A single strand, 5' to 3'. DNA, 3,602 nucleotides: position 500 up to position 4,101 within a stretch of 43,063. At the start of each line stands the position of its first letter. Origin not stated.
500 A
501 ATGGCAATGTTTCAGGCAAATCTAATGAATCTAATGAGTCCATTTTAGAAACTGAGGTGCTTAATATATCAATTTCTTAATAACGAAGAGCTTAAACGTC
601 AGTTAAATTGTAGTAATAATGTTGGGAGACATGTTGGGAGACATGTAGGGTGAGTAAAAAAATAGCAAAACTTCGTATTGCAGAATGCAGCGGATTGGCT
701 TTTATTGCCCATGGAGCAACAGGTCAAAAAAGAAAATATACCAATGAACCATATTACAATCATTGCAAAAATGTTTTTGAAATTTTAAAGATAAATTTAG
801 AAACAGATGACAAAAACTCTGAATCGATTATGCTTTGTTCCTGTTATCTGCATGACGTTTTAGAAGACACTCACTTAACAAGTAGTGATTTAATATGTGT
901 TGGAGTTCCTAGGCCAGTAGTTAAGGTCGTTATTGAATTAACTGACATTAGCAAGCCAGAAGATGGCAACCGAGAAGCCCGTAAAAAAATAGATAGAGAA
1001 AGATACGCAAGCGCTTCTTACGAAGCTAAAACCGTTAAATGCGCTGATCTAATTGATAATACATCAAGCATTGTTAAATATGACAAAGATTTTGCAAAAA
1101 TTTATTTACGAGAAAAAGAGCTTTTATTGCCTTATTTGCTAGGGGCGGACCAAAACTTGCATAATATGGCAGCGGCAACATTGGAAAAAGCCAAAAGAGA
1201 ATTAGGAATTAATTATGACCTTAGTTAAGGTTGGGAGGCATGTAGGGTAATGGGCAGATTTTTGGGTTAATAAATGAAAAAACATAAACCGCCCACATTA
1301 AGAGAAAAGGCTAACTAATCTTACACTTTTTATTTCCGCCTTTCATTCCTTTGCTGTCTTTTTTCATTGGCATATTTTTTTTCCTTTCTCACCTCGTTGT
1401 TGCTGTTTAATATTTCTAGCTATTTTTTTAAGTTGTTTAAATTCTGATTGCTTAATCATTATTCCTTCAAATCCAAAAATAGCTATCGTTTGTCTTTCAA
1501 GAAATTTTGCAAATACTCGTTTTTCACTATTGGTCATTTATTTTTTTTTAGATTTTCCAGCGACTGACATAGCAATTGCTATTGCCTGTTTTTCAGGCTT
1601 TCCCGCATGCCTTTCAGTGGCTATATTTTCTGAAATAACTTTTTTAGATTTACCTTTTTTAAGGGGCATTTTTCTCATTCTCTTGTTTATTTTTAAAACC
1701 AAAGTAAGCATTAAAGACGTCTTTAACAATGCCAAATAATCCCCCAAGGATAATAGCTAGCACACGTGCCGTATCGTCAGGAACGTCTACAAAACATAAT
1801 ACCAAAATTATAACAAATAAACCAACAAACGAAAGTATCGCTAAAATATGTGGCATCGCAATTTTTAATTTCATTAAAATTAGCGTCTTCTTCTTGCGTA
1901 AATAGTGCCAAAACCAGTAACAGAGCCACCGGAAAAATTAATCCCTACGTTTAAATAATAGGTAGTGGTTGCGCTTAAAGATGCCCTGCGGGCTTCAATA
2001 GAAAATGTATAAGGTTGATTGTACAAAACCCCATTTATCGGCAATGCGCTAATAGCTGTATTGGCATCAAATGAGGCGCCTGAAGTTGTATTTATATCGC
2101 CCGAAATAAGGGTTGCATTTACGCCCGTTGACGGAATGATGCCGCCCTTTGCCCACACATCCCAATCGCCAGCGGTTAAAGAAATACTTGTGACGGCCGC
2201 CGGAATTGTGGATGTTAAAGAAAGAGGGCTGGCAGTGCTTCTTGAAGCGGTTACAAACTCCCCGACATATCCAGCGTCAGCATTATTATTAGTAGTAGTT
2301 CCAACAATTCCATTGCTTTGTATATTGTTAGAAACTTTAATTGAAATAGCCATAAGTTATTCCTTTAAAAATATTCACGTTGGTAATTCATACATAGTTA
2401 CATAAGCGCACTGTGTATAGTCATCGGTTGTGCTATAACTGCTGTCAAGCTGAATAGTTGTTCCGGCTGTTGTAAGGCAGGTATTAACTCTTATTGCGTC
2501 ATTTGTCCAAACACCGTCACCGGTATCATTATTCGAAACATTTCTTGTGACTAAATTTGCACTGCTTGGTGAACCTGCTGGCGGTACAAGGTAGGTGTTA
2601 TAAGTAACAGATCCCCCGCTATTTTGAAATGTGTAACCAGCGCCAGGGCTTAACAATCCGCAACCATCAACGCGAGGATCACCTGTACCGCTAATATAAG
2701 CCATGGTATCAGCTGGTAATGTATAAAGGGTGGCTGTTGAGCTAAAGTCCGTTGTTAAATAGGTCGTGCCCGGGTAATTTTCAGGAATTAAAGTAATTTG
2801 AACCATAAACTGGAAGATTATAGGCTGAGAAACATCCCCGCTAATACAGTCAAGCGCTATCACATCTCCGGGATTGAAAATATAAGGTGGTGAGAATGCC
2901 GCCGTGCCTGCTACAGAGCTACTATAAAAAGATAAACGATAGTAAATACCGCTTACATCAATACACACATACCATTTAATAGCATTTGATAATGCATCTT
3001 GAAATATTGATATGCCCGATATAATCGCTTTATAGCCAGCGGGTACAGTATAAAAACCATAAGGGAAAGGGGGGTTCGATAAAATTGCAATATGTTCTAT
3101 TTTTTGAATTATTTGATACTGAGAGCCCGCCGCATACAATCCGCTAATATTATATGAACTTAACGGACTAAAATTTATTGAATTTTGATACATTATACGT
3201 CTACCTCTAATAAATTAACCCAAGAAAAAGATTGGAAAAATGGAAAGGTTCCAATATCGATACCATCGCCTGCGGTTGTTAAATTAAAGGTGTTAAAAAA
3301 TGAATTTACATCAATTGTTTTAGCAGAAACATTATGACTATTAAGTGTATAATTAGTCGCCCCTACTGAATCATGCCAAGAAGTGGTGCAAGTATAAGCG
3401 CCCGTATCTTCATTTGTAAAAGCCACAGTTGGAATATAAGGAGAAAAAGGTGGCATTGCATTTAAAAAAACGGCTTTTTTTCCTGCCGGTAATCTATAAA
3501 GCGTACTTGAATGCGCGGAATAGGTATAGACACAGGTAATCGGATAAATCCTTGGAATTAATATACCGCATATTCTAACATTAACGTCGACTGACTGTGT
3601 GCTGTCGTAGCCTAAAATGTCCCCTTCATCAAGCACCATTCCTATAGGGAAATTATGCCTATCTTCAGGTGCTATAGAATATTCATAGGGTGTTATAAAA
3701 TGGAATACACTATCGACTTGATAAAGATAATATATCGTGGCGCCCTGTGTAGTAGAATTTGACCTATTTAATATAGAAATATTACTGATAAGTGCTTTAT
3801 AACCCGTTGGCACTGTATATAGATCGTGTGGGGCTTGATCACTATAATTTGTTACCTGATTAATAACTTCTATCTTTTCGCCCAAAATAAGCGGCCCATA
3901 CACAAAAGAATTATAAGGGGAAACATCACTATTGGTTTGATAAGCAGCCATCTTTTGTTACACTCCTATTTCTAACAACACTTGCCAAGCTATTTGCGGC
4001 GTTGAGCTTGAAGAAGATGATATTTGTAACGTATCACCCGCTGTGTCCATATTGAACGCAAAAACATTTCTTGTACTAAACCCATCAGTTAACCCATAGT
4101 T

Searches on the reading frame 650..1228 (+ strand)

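Call 42: search_protein_families(library=phrogs, proteins=[window:650-1228:+], max_evalue=0.001)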
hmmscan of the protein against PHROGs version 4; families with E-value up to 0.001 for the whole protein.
window:650-1228:+ (192 aa): 2 families
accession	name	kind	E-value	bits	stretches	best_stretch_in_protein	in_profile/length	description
phrog_990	-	other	2.2e-30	107.2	1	9-168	154-300/374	metal-dependent phosphohydrolase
phrog_32047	-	other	2.1e-22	80.8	1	9-173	23-208/301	phosphohydrolase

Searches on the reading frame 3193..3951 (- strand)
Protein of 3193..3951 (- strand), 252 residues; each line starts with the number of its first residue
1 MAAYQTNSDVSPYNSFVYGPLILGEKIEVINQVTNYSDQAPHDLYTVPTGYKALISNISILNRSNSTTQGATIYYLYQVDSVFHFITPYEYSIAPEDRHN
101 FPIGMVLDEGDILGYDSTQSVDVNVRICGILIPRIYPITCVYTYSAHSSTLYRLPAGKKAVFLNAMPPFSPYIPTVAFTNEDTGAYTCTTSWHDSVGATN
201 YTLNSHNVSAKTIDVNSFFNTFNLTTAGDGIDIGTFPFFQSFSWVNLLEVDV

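Call 44: search_protein_families(library=phrogs, proteins=[window:3193-3951:-], max_evalue=0.001)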
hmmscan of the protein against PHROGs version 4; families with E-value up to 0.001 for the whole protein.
window:3193-3951:- (252 aa): 1 family
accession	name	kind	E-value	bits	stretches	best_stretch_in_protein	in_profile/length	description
phrog_1276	-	unknown function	0.00048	20.7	0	31-126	7-105/325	-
